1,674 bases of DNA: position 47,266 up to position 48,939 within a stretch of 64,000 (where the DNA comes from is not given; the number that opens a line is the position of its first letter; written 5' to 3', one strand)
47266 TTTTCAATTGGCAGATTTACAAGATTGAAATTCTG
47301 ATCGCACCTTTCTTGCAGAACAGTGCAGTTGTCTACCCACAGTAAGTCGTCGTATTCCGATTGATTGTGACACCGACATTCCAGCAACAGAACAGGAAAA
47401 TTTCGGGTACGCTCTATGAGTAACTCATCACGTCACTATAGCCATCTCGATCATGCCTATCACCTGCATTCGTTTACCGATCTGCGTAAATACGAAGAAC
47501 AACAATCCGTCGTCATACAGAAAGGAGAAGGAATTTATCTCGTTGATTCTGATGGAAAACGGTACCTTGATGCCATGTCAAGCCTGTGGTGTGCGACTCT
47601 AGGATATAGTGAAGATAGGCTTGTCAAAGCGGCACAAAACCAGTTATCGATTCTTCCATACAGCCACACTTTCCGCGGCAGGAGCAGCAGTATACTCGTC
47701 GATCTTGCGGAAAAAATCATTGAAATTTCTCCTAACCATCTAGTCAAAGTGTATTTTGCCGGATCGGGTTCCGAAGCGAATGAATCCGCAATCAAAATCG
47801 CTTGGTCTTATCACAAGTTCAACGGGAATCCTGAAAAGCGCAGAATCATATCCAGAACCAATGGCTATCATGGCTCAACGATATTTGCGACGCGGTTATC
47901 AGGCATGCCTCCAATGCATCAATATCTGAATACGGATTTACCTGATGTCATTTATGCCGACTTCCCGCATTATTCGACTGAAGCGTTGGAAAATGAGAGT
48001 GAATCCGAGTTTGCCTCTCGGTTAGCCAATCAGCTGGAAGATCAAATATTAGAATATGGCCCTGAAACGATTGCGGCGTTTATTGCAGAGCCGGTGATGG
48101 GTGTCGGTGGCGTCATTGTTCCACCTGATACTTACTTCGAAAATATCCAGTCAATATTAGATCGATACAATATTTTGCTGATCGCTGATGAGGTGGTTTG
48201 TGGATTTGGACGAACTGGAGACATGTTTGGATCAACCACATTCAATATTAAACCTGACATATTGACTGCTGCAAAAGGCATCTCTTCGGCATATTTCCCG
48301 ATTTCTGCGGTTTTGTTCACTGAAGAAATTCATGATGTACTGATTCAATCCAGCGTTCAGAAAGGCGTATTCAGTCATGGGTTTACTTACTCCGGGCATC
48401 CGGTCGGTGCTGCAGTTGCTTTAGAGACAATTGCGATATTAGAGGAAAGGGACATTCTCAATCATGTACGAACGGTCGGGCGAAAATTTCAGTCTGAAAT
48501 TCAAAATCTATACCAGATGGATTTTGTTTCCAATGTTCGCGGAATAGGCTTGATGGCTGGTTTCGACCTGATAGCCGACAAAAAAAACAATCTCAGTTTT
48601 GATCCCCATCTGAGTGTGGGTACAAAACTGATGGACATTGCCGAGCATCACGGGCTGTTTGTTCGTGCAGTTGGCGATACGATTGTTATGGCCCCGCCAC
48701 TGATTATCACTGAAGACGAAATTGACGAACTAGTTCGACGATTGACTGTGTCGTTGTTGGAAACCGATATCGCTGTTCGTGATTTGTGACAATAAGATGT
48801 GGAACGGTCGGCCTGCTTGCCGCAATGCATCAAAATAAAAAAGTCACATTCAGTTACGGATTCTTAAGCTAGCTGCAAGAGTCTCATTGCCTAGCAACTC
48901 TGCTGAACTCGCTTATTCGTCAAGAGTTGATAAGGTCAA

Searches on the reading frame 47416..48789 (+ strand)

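Call 68: search_protein_families(library=pfam, proteins=[window:47416-48789:+], max_evalue=0.00001)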
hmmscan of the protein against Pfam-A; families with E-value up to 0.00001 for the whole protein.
window:47416-48789:+ (457 aa): 1 family
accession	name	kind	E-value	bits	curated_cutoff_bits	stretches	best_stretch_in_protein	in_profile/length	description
PF00202.27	Aminotran_3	-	3.5e-98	329.4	30.5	1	29-444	8-400/403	Aminotransferase class-III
